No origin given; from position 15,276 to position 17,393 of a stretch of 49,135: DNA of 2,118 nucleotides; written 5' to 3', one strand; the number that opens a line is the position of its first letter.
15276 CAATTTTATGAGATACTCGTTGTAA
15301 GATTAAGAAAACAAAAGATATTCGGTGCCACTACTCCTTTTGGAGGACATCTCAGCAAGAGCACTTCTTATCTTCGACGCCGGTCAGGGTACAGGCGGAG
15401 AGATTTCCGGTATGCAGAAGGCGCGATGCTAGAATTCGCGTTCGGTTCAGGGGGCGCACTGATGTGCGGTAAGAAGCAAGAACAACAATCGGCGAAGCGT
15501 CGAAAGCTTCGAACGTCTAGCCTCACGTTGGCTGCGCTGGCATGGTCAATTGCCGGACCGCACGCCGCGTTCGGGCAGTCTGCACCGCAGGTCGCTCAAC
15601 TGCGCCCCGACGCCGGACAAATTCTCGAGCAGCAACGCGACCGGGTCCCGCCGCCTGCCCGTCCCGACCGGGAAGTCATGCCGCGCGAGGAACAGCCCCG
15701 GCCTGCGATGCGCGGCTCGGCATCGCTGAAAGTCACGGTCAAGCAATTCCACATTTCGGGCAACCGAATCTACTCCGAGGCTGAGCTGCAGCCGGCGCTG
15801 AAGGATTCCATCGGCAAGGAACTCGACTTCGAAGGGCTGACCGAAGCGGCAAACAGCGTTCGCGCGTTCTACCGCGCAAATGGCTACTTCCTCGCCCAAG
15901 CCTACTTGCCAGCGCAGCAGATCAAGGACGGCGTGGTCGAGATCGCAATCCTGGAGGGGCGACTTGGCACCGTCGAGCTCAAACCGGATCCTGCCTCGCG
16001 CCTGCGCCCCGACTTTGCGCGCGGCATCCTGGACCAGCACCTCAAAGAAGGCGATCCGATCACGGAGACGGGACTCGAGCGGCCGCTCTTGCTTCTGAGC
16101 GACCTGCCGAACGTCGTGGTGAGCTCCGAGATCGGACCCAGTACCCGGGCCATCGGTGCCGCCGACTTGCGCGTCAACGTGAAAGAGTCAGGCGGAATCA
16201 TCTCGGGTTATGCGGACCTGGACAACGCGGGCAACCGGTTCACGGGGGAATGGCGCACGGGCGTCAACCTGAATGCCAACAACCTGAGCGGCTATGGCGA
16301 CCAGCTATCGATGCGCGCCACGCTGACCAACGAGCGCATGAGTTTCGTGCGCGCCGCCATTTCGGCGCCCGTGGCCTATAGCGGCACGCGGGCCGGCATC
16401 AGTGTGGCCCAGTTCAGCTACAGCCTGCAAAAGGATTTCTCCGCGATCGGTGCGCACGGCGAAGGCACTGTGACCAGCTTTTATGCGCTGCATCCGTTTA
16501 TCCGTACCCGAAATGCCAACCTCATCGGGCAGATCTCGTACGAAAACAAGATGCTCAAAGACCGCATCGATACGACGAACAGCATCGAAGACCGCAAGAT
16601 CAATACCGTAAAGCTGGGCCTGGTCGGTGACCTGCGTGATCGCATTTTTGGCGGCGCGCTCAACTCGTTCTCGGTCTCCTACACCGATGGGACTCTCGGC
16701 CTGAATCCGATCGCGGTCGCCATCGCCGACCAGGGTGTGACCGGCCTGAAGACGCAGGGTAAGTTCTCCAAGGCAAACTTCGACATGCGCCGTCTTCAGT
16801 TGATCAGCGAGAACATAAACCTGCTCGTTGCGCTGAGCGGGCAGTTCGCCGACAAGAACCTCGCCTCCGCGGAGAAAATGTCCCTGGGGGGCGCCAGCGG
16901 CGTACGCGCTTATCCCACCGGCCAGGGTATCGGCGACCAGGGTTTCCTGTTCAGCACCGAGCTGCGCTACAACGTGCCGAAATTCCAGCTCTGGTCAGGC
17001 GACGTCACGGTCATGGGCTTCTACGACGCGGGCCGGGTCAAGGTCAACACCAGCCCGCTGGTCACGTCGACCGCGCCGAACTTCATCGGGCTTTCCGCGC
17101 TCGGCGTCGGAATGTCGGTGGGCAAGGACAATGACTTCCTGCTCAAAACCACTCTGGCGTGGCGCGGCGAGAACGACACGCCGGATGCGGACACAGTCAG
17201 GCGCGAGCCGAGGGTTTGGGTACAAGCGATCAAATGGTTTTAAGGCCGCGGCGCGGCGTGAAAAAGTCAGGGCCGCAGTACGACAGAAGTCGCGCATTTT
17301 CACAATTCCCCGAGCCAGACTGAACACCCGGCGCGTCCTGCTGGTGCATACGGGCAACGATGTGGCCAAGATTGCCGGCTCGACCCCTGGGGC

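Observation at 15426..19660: Orphan TpsB transporter, beta-helix fragment, adenylate cyclase-FHA fusion and secreted FimV-type LysM/Sel1 protein in one co-directional string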

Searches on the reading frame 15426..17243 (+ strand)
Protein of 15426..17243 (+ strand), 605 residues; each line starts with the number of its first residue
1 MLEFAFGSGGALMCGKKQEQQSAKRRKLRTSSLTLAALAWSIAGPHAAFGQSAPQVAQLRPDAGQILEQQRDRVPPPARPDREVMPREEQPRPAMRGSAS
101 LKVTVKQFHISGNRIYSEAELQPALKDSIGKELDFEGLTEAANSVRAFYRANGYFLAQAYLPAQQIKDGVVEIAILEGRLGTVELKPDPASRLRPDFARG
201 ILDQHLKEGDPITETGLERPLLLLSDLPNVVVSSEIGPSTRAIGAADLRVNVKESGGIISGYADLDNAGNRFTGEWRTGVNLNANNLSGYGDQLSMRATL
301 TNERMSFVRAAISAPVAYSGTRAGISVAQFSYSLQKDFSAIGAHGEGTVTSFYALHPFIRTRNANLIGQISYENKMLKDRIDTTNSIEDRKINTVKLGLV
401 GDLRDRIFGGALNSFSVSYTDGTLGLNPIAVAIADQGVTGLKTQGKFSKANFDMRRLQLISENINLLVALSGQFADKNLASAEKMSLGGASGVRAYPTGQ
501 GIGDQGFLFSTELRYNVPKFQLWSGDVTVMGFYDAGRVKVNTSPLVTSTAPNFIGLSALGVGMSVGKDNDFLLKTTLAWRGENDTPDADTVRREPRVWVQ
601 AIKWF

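Call 3: search_protein_families(library=pfam, proteins=[window:15426-17243:+], max_evalue=0.01)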
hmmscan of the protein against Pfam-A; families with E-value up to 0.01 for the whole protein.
window:15426-17243:+ (605 aa): 3 families
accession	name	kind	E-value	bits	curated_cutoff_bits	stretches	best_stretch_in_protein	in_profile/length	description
PF03865.19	ShlB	-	2e-26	93.6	22.7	1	244-544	1-297/311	Haemolysin secretion/activation protein ShlB/FhaC/HecB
PF08479.16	POTRA_2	-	5.4e-18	65.1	24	1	104-178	2-76/76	POTRA domain, ShlB-type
PF07244.20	POTRA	-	1.4e-06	29.3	21.3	1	103-159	1-57/79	Surface antigen variable number repeat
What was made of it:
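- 15426..17243 (+): tpsB: a complete ShlB/FhaC-type Omp85 transporter. An alternative start codon lies at 15462. POTRA_2 and ShlB domains (call 3).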

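Call 4: search_protein_families(library=ncbifam, proteins=[window:15426-17243:+], max_evalue=0.01)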
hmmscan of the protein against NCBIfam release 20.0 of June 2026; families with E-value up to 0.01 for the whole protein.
window:15426-17243:+ (605 aa): 3 families
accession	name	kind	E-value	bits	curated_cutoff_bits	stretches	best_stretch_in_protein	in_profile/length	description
TIGR03303.1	OM_YaeT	equivalog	8.6e-08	31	297.15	1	244-542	384-684/741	outer membrane protein assembly factor BamA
NF047779.1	Omp85_fam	subfamily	1.2e-07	31.6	200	1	485-566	317-395/423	Omp85 family outer membrane protein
NF058613.1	OMPAssmBamADein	equivalog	0.00045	18.3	1050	1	104-301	332-524/857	outer membrane protein assembly factor BamA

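Call 26: find_homologous_proteins(query=window:15426-17243:+, max_evalue=1e-10)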
Query window:15426-17243:+ (605 aa): 1587 proteins with E <= 1e-10 among 8000 candidates; the best 120 are listed.
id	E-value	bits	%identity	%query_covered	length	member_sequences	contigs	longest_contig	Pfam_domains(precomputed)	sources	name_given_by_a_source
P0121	0.0e+0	1347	100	100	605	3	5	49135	PF08479.17,PF07244.21,PF03865.20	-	-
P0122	0.0e+0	1340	100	100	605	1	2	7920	PF08479.17,PF07244.21,PF03865.20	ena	-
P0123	0.0e+0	1333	99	100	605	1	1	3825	PF08479.17,PF07244.21,PF03865.20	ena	-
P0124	0.0e+0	1312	97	100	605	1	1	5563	PF08479.17,PF07244.21,PF03865.20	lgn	-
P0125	0.0e+0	1185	89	98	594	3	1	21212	PF08479.17,PF07244.21,PF03865.20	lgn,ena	-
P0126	0.0e+0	1180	92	94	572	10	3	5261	PF08479.17,PF07244.21,PF03865.20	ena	-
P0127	0.0e+0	1179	91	94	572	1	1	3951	PF08479.17,PF07244.21,PF03865.20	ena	-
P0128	0.0e+0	1161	84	100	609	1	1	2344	PF08479.17,PF07244.21,PF03865.20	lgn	-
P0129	0.0e+0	1154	84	100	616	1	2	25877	PF08479.17,PF07244.21,PF03865.20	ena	-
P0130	0.0e+0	1139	89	92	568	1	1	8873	PF08479.17,PF07244.21,PF03865.20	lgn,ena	-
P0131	0.0e+0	1131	84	98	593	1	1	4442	PF08479.17,PF07244.21,PF03865.20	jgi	jgi:hemolysin activation/secretion protein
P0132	0.0e+0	1129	84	98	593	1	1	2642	PF08479.17,PF07244.21,PF03865.20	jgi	jgi:hemolysin activation/secretion protein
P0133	0.0e+0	1125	84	98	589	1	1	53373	PF08479.17,PF07244.21,PF03865.20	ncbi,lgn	-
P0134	0.0e+0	1106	82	98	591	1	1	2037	PF08479.17,PF07244.21,PF03865.20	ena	-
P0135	0.0e+0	1101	81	100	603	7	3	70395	PF08479.17,PF07244.21,PF03865.20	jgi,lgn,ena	-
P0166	1.4e-273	927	74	94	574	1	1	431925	PF08479.17,PF07244.21,PF03865.20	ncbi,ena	-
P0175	1.5e-263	894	78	84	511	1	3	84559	PF08479.17,PF07244.21,PF03865.20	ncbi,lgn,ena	-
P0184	8.1e-191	654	56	92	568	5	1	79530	PF08479.17,PF07244.21,PF03865.20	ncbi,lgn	-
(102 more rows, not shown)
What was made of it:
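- Checked: Its length matches the 568-616 aa of homologues (call 26).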

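Call 27: find_encoding_contigs(protein=P0133, flank=10000, max_places=2)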
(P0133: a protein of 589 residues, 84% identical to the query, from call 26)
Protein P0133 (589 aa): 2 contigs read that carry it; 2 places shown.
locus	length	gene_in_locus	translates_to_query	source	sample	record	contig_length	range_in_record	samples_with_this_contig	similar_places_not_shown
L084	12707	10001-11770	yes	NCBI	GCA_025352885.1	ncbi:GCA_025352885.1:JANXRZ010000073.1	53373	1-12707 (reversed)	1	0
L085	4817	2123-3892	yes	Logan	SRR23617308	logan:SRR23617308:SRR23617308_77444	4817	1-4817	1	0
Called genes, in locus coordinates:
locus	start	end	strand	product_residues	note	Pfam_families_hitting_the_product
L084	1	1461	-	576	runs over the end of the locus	PF00027:cNMP_binding (weak), PF12837:Fer4_6 (faint), PF12838:Fer4_7 (weak), PF13237:Fer4_10 (weak), PF13247:Fer4_11, PF12797:Fer4_2 (weak), PF00037:Fer4 (weak), PF13187:Fer4_9 (weak)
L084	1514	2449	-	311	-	PF14522:Cytochrome_C7 (faint), PF13435:Cytochrome_C554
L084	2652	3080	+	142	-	PF03100:CcmE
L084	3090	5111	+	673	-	PF01578:Cytochrom_C_asm, PF16327:CcmF_C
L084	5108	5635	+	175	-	PF08534:Redoxin, PF00578:AhpC-TSA, PF13905:Thioredoxin_8 (weak)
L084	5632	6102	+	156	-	PF03918:CcmH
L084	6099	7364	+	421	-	PF23914:TPR_CcmH_CycH, PF13432:TPR_16 (weak), PF07719:TPR_2 (faint), PF23892:Ig_CycH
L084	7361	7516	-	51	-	PF04995:CcmD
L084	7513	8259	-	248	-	PF01578:Cytochrom_C_asm, PF27518:CcmC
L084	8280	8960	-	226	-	PF03379:CcmB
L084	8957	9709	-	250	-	PF00005:ABC_tran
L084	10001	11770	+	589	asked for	PF07244:POTRA (weak), PF08479:POTRA_2, PF03865:ShlB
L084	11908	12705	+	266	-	?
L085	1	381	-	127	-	?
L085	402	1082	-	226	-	PF03379:CcmB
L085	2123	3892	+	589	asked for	PF07244:POTRA (weak), PF08479:POTRA_2, PF03865:ShlB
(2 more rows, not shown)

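Call 28: find_encoding_contigs(protein=P0135, flank=10000, max_places=2)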
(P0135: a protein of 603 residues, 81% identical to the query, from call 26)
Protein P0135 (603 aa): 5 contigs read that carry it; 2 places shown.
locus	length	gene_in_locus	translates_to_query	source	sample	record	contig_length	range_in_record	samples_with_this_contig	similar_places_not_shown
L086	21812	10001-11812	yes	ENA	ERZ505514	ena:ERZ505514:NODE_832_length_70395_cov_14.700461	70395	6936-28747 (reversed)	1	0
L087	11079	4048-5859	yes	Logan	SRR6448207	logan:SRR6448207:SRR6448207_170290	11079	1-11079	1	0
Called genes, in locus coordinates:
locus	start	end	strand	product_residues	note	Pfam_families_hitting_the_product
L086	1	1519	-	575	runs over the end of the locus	PF00027:cNMP_binding (weak), PF13187:Fer4_9 (faint), PF12837:Fer4_6 (faint), PF13237:Fer4_10 (weak), PF13247:Fer4_11, PF12797:Fer4_2 (weak), PF00037:Fer4 (weak), PF12838:Fer4_7 (weak)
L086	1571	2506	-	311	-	PF14522:Cytochrome_C7 (faint), PF13435:Cytochrome_C554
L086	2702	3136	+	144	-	PF03100:CcmE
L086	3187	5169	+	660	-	PF01578:Cytochrom_C_asm, PF16327:CcmF_C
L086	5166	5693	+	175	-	PF08534:Redoxin, PF00578:AhpC-TSA, PF13905:Thioredoxin_8 (weak)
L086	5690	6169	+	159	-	PF03918:CcmH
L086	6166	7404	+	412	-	PF13428:TPR_14 (faint), PF07719:TPR_2 (faint), PF23914:TPR_CcmH_CycH, PF00515:TPR_1 (faint), PF13431:TPR_17 (faint), PF23892:Ig_CycH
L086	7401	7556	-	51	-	PF04995:CcmD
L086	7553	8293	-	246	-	PF01578:Cytochrom_C_asm, PF27518:CcmC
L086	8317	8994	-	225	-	PF03379:CcmB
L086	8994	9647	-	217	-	PF00005:ABC_tran, PF13304:AAA_21 (faint)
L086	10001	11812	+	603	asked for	PF07244:POTRA (weak), PF08479:POTRA_2, PF03865:ShlB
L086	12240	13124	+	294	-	PF00211:Guanylate_cyc, PF00498:FHA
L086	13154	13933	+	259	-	PF08238:Sel1 (weak)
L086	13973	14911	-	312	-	PF02423:OCD_Mu_crystall, PF01488:Shikimate_DH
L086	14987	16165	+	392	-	PF01266:DAO, PF07992:Pyr_redox_2 (faint)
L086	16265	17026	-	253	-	-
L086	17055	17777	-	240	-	PF00005:ABC_tran, PF13304:AAA_21 (faint)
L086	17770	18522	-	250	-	PF00005:ABC_tran, PF12399:BCA_ABC_TP_C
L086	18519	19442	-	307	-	PF02653:BPD_transp_2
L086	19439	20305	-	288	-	PF02653:BPD_transp_2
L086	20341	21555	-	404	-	PF13433:Peripla_BP_5, PF13458:Peripla_BP_6, PF01094:ANF_receptor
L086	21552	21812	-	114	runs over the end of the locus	-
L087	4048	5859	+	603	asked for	PF07244:POTRA (weak), PF08479:POTRA_2, PF03865:ShlB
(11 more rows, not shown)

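Call 29: find_encoding_contigs(protein=P0166, flank=10000, max_places=2)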
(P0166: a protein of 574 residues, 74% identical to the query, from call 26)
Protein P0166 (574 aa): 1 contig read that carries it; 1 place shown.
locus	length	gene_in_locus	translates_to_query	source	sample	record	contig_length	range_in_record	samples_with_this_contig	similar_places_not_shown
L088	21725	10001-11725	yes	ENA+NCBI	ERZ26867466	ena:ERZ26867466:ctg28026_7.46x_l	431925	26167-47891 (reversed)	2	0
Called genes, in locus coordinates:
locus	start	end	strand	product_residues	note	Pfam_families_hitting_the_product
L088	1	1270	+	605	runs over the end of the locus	PF13432:TPR_16, PF00515:TPR_1 (weak), PF07719:TPR_2 (weak), PF13414:TPR_11 (weak), PF00515:TPR_1 (weak), PF13424:TPR_12 (weak), PF13414:TPR_11, PF13432:TPR_16, +12 more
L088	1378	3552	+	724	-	PF13414:TPR_11, PF13424:TPR_12, PF13432:TPR_16, PF13414:TPR_11, PF13432:TPR_16, PF13414:TPR_11, PF13424:TPR_12, PF13432:TPR_16, +25 more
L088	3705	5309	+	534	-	PF00515:TPR_1 (weak), PF13424:TPR_12, PF13414:TPR_11, PF14559:TPR_19, PF13424:TPR_12, PF13414:TPR_11, PF13432:TPR_16, PF00515:TPR_1, +10 more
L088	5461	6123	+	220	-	-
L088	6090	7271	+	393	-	PF07719:TPR_2 (weak), PF13432:TPR_16, PF14559:TPR_19 (weak), PF13432:TPR_16, PF13414:TPR_11, PF13432:TPR_16, PF13414:TPR_11, PF13432:TPR_16, +18 more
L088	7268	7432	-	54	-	PF04995:CcmD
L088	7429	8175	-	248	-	PF01578:Cytochrom_C_asm, PF27518:CcmC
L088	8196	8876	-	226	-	PF03379:CcmB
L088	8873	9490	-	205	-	PF00005:ABC_tran, PF02463:SMC_N (faint)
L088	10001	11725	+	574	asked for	PF07244:POTRA (faint), PF08479:POTRA_2, PF03865:ShlB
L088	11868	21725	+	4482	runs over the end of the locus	-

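Call 33: find_encoding_contigs(protein=P0125, flank=10000, max_places=2)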
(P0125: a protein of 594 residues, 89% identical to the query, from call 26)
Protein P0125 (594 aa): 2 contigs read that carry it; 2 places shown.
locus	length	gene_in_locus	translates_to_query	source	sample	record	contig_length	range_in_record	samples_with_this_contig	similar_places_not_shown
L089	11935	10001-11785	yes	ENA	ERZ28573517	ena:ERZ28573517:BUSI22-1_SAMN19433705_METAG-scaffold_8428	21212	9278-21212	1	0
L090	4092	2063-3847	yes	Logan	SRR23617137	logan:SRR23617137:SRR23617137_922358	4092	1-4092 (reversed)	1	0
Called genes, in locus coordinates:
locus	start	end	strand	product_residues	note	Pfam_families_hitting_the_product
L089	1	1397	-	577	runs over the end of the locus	PF00027:cNMP_binding (weak), PF12837:Fer4_6 (faint), PF12838:Fer4_7 (weak), PF13187:Fer4_9 (weak), PF13237:Fer4_10 (weak), PF13247:Fer4_11, PF12797:Fer4_2 (weak), PF00037:Fer4 (weak)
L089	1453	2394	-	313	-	PF09699:Paired_CXXCH_1 (faint), PF13435:Cytochrome_C554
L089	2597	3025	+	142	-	PF03100:CcmE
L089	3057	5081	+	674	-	PF01578:Cytochrom_C_asm, PF16327:CcmF_C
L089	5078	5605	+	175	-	PF08534:Redoxin, PF00578:AhpC-TSA, PF00085:Thioredoxin (faint)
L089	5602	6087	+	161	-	PF03918:CcmH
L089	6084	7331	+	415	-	PF23914:TPR_CcmH_CycH, PF07719:TPR_2 (faint), PF13431:TPR_17 (faint), PF23892:Ig_CycH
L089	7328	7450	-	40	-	PF04995:CcmD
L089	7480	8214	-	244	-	PF01578:Cytochrom_C_asm, PF27518:CcmC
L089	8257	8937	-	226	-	PF03379:CcmB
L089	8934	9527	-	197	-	PF00005:ABC_tran, PF02463:SMC_N (faint), PF13304:AAA_21 (faint)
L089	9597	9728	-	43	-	-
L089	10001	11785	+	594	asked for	PF07244:POTRA (weak), PF08479:POTRA_2, PF03865:ShlB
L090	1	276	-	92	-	?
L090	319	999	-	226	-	PF03379:CcmB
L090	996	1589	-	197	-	PF00005:ABC_tran, PF02463:SMC_N (faint), PF13304:AAA_21 (faint)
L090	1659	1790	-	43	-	-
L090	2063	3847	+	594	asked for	PF07244:POTRA (weak), PF08479:POTRA_2, PF03865:ShlB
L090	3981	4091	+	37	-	?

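Call 34: find_encoding_contigs(protein=P0124, flank=6000, max_places=2)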
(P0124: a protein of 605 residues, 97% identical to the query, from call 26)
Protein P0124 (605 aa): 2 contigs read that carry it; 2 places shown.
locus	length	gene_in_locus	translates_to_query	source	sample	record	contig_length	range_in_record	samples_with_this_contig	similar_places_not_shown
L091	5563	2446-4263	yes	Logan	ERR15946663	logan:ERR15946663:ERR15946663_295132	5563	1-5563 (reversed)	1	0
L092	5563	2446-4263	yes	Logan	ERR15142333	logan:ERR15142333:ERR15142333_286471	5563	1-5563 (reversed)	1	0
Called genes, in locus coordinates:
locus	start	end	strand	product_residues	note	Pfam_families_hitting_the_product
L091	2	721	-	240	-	?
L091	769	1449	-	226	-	PF03379:CcmB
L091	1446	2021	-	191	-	PF00005:ABC_tran, PF02463:SMC_N (faint), PF13304:AAA_21 (faint)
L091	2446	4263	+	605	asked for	PF07244:POTRA (weak), PF08479:POTRA_2, PF03865:ShlB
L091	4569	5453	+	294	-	PF00211:Guanylate_cyc, PF00498:FHA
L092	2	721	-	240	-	?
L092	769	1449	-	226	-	PF03379:CcmB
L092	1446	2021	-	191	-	PF00005:ABC_tran, PF02463:SMC_N (faint), PF13304:AAA_21 (faint)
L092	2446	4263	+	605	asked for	PF07244:POTRA (weak), PF08479:POTRA_2, PF03865:ShlB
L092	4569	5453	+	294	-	PF00211:Guanylate_cyc, PF00498:FHA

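Call 38: find_encoding_contigs(protein=P0175, flank=10000, max_places=3)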
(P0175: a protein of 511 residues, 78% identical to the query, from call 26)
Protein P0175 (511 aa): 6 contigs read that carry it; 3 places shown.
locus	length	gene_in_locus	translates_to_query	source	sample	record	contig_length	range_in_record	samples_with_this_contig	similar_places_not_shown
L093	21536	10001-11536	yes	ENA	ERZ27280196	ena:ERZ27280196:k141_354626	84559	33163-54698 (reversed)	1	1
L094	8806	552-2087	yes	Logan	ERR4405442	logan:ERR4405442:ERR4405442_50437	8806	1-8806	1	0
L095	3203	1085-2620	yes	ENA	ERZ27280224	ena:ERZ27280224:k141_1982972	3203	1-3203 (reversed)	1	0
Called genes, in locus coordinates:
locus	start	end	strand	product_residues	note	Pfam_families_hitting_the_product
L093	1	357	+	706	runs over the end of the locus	PF02629:CoA_binding (weak), PF13380:CoA_binding_2, PF13607:Succ_CoA_lig, PF19045:Ligase_CoA_2 (faint), PF13549:ATP-grasp_5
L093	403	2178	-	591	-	PF16697:Yop-YscD_cpl, PF00498:FHA, PF20232:T6SS_FHA_C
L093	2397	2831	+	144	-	PF03100:CcmE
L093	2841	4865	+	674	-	PF01578:Cytochrom_C_asm, PF16327:CcmF_C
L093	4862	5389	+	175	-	PF08534:Redoxin, PF00578:AhpC-TSA, PF13905:Thioredoxin_8 (faint)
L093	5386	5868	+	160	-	PF03918:CcmH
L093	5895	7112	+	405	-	PF23914:TPR_CcmH_CycH, PF00515:TPR_1 (faint), PF07719:TPR_2 (faint), PF23892:Ig_CycH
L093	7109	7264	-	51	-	PF04995:CcmD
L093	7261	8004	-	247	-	PF01578:Cytochrom_C_asm, PF27518:CcmC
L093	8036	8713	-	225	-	PF03379:CcmB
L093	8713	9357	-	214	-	PF00005:ABC_tran, PF02463:SMC_N (faint), PF13304:AAA_21 (faint)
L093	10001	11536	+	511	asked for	PF07244:POTRA (weak), PF08479:POTRA_2, PF03865:ShlB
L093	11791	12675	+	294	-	PF00211:Guanylate_cyc, PF00498:FHA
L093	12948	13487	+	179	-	PF08238:Sel1 (weak)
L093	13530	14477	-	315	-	PF02423:OCD_Mu_crystall, PF01488:Shikimate_DH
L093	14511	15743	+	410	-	PF01266:DAO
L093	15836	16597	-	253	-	-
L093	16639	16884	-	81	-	-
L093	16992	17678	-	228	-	PF00027:cNMP_binding, PF13545:HTH_Crp_2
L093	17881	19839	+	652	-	PF00501:AMP-binding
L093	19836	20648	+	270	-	PF00005:ABC_tran, PF12399:BCA_ABC_TP_C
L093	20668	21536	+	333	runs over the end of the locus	PF02653:BPD_transp_2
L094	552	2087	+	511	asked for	PF07244:POTRA (weak), PF08479:POTRA_2, PF03865:ShlB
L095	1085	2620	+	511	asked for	PF07244:POTRA (weak), PF08479:POTRA_2, PF03865:ShlB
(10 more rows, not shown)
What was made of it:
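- The gene is vertically conserved in a stable chromosomal context (calls 28, 38).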

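Call 39: find_encoding_contigs(protein=P0184, flank=10000, max_places=2)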
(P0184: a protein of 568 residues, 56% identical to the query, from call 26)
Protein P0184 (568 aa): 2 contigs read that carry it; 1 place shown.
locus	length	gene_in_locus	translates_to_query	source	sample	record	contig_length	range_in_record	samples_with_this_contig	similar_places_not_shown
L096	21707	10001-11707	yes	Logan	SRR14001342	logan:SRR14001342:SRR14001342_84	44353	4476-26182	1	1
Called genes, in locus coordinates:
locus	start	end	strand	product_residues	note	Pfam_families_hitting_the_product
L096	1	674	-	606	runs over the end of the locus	PF00512:HisKA (weak), PF02518:HATPase_c, PF00072:Response_reg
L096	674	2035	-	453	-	PF00890:FAD_binding_2, PF01266:DAO (weak), PF01593:Amino_oxidase, PF12831:FAD_oxidored (weak), PF13450:NAD_binding_8, PF13738:Pyr_redox_3 (faint)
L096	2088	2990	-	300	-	PF00126:HTH_1, PF03466:LysR_substrate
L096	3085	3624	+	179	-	PF00578:AhpC-TSA, PF08534:Redoxin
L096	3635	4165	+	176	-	PF02627:CMD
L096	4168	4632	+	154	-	PF00210:Ferritin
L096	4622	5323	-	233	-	PF01904:DUF72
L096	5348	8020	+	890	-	PF13298:LigD_N, PF01068:DNA_ligase_A_M, PF04679:DNA_ligase_A_C, PF21686:LigD_Prim-Pol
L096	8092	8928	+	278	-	PF02735:Ku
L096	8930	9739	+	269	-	PF13411:MerR_1 (weak), PF24575:TPR_Slam (faint), PF13432:TPR_16, PF14559:TPR_19, PF13424:TPR_12, PF13414:TPR_11 (weak), PF00515:TPR_1, PF07719:TPR_2 (weak), +6 more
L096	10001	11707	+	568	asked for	PF07244:POTRA (weak), PF08479:POTRA_2, PF03865:ShlB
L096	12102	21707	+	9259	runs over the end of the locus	?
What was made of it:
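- L096 has a 9259-aa gene (call 39).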

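Call 52: find_encoding_contigs(protein=P0122, flank=8000, max_places=3)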
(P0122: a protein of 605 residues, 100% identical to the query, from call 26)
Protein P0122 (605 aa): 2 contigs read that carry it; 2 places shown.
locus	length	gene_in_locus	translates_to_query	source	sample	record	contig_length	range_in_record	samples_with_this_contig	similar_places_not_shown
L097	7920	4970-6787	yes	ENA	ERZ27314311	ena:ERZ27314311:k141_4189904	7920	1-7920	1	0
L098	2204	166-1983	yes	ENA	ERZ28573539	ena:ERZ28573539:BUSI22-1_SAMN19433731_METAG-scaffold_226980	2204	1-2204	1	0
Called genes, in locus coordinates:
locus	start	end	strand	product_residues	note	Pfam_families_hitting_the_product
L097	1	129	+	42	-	?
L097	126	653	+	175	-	PF08534:Redoxin, PF00578:AhpC-TSA, PF00085:Thioredoxin (faint)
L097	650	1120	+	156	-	PF03918:CcmH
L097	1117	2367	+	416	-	PF23914:TPR_CcmH_CycH, PF07719:TPR_2 (faint), PF13431:TPR_17 (faint), PF23892:Ig_CycH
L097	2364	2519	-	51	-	PF04995:CcmD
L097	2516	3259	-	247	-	PF01578:Cytochrom_C_asm, PF27518:CcmC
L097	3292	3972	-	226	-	PF03379:CcmB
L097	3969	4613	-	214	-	PF00005:ABC_tran, PF02463:SMC_N (faint), PF13304:AAA_21 (faint)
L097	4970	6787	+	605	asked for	PF07244:POTRA (weak), PF08479:POTRA_2, PF03865:ShlB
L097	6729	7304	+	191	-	-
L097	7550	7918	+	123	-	?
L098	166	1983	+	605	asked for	PF07244:POTRA (weak), PF08479:POTRA_2, PF03865:ShlB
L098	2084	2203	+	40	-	?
